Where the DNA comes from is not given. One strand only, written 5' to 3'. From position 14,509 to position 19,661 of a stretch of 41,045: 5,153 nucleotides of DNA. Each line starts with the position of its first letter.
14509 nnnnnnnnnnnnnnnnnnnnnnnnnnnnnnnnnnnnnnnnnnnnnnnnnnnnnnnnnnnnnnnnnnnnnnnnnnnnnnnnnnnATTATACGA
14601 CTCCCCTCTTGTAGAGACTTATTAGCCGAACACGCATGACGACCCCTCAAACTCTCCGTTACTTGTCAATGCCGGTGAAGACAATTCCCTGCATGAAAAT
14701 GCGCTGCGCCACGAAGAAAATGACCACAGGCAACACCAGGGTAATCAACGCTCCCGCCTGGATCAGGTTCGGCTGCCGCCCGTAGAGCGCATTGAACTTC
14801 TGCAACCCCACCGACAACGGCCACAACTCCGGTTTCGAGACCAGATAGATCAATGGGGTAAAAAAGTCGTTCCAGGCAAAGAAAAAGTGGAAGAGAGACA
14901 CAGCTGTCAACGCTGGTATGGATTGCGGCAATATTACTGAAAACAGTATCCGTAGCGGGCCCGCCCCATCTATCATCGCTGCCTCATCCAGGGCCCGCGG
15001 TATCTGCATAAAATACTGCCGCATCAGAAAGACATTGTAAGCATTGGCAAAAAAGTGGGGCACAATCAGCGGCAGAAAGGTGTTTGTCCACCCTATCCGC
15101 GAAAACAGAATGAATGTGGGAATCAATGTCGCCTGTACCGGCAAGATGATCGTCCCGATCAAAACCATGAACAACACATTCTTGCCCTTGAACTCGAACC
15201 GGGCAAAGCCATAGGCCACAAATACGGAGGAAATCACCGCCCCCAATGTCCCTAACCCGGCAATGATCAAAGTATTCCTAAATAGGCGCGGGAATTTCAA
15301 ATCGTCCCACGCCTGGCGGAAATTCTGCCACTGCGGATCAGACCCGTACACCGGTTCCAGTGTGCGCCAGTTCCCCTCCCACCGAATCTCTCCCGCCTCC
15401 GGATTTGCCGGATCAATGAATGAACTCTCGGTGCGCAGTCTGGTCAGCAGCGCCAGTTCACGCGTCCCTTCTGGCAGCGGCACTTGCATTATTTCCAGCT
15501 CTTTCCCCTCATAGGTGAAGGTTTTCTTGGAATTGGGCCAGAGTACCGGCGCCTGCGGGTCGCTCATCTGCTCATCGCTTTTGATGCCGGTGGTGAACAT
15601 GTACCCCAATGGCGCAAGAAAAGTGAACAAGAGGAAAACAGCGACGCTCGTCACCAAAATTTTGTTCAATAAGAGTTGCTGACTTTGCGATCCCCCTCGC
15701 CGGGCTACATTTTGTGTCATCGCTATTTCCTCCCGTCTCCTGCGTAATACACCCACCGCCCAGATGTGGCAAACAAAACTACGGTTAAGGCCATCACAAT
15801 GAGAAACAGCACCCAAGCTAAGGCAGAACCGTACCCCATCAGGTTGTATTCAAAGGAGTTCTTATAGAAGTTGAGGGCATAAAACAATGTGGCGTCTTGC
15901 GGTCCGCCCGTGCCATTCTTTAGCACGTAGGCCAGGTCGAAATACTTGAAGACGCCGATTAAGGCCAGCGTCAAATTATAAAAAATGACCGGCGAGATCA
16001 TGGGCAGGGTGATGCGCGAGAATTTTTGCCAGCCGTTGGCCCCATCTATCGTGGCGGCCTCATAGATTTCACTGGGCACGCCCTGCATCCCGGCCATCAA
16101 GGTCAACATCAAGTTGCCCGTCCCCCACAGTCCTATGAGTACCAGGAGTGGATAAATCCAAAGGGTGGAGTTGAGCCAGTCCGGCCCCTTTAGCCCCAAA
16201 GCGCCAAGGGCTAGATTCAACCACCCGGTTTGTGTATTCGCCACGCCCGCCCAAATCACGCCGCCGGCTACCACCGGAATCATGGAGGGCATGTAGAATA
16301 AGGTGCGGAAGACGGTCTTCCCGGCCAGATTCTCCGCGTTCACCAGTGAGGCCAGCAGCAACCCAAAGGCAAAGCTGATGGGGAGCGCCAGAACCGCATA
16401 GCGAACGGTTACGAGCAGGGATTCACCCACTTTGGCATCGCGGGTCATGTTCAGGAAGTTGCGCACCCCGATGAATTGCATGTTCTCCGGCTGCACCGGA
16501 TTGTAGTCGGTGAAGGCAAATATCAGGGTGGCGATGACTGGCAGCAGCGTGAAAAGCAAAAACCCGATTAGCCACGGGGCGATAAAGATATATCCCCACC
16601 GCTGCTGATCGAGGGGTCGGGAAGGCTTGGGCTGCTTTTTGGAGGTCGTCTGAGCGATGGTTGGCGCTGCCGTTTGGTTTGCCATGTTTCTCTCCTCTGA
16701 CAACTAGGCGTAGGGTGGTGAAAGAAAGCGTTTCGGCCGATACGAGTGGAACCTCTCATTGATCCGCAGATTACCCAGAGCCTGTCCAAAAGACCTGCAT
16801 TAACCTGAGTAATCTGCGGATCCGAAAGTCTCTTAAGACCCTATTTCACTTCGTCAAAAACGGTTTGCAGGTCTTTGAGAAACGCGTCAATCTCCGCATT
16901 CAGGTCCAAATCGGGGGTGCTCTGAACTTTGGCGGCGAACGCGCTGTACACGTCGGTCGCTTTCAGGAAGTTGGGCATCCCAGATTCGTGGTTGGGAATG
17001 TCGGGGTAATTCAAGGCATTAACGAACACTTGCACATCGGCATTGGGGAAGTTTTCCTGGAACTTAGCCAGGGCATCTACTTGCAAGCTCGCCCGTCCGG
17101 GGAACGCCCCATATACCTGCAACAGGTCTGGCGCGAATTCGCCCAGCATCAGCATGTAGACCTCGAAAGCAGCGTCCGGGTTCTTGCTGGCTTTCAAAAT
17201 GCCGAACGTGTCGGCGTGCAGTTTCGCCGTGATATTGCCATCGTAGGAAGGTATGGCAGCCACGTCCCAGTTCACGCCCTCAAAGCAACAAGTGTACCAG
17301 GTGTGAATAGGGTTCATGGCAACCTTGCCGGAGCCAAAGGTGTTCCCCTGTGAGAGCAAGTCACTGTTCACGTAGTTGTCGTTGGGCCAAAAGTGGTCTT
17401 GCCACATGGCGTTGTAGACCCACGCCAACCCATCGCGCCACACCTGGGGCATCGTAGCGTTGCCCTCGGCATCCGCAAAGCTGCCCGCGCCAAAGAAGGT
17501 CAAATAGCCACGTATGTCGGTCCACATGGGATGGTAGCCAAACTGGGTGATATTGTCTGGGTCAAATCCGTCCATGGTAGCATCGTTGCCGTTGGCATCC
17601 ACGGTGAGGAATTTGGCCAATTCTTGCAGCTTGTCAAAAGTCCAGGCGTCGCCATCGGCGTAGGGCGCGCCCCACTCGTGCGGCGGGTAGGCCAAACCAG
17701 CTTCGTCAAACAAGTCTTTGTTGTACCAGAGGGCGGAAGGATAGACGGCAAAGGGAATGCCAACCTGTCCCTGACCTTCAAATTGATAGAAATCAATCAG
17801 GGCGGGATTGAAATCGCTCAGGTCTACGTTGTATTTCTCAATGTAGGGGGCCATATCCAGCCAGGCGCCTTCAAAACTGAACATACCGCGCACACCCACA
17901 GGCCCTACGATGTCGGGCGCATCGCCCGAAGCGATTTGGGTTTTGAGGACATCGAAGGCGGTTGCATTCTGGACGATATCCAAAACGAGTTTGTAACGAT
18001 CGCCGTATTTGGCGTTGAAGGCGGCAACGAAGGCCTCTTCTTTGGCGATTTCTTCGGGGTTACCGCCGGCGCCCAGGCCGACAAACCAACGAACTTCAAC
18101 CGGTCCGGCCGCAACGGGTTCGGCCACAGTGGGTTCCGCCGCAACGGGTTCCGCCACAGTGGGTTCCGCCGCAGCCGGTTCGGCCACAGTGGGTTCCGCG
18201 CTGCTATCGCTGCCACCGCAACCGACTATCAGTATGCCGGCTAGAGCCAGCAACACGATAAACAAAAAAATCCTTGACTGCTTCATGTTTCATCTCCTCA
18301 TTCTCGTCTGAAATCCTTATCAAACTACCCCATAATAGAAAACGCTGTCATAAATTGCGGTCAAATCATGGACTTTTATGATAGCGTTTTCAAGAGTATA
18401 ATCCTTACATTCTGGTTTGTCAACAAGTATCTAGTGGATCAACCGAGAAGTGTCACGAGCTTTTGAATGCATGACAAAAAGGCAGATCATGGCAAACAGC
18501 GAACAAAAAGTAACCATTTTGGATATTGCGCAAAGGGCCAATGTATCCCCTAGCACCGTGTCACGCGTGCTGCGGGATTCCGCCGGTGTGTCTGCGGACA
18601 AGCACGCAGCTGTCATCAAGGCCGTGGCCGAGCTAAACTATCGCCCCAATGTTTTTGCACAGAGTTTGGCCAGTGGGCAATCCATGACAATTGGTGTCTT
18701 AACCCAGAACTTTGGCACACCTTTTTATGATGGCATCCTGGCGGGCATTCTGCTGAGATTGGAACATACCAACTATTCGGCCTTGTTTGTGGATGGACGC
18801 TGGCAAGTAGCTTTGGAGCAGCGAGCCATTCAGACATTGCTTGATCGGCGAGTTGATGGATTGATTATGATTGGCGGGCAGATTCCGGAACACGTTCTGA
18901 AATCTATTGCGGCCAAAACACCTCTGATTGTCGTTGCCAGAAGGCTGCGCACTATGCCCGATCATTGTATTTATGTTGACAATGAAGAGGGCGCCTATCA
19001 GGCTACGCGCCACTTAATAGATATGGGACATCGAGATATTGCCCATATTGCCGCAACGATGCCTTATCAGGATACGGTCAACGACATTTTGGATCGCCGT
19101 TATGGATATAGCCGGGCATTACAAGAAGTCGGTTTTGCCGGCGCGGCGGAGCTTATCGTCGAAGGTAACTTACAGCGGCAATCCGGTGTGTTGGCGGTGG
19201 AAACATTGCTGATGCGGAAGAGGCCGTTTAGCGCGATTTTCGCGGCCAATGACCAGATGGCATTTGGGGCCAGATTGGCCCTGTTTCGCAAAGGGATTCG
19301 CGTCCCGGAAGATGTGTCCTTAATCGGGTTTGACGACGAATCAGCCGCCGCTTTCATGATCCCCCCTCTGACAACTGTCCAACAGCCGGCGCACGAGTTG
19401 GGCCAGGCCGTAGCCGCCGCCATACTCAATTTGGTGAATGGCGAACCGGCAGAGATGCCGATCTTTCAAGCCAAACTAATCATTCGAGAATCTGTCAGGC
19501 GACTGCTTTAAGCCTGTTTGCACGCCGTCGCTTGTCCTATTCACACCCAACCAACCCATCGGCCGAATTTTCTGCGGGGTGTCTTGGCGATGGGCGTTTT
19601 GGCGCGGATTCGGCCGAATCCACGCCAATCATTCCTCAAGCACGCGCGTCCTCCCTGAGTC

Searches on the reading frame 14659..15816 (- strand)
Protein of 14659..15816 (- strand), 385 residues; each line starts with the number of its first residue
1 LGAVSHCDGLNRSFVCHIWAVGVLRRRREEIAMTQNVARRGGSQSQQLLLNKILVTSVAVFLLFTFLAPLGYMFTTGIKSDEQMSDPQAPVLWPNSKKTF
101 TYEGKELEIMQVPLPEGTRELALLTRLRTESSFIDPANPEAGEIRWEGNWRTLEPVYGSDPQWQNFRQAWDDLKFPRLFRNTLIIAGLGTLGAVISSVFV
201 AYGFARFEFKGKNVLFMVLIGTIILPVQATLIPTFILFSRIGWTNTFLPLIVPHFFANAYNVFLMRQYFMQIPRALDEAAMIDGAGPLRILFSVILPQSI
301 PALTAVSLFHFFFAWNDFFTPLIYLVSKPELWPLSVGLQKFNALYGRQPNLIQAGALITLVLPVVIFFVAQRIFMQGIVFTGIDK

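Call 10: search_protein_families(library=pfam, proteins=[window:14659-15816:-], max_evalue=0.001)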
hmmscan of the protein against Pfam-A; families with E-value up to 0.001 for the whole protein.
window:14659-15816:- (385 aa): 1 family
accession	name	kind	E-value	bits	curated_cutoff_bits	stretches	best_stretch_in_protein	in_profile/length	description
PF00528.27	BPD_transp_1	-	1.2e-14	55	26.4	1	198-371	6-172/184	Binding-protein-dependent transport system inner membrane component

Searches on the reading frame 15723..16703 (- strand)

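Call 10: search_protein_families(library=pfam, proteins=[window:15723-16703:-], max_evalue=0.001)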
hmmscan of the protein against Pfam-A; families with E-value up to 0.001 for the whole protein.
window:15723-16703:- (326 aa): 1 family
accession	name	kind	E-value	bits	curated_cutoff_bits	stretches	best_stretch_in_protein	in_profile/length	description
PF00528.27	BPD_transp_1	-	4.1e-18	66.2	26.4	1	112-312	3-168/184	Binding-protein-dependent transport system inner membrane component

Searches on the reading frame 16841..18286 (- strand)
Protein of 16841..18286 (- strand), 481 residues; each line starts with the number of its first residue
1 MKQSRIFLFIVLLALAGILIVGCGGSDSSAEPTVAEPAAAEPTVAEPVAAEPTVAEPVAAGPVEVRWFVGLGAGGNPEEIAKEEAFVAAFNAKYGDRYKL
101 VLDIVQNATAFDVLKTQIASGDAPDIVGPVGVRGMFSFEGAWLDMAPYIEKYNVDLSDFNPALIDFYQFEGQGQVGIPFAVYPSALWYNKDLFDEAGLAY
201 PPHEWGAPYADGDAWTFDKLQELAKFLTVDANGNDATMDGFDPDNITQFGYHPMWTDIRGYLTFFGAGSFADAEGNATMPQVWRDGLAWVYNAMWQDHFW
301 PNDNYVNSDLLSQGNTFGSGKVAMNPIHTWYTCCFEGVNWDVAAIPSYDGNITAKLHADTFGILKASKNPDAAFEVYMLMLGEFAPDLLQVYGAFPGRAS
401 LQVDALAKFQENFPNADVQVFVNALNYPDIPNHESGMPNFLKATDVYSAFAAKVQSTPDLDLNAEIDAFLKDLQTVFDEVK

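Call 10: search_protein_families(library=pfam, proteins=[window:16841-18286:-], max_evalue=0.001)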
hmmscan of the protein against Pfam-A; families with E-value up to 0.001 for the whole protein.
window:16841-18286:- (481 aa): 1 family
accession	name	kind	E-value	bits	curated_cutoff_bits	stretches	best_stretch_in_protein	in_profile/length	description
PF01547.30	SBP_bac_1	-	1.7e-20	74.7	26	1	82-376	9-296/307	Bacterial extracellular solute-binding protein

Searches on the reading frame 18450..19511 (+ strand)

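Call 10: search_protein_families(library=pfam, proteins=[window:18450-19511:+], max_evalue=0.001)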
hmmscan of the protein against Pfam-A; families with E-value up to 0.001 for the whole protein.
window:18450-19511:+ (353 aa): 7 families
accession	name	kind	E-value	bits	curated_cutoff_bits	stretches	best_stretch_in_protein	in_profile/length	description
PF13377.12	Peripla_BP_3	-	2.4e-32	112.8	26.5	1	187-349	2-167/167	Periplasmic binding protein-like domain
PF00532.27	Peripla_BP_1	-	1.1e-29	104.2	22.2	1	80-335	3-269/281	Periplasmic binding proteins and sugar binding domain of LacI family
PF00356.27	LacI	-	1.3e-16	60.6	27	1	22-67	1-46/46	Bacterial regulatory proteins, lacI family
PF13407.12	Peripla_BP_4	-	2.6e-12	47.3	35.1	1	81-332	1-257/258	Periplasmic binding protein domain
PF13936.12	HTH_38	-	0.00019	21.5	27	1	18-42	18-42/44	Helix-turn-helix domain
PF13542.12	HTH_Tnp_ISL3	-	0.00032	20.5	27.4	0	10-43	17-49/51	Helix-turn-helix domain of transposase family ISL3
PF13384.12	HTH_23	-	0.00076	19.7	24.6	0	9-43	6-40/50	Homeodomain-like domain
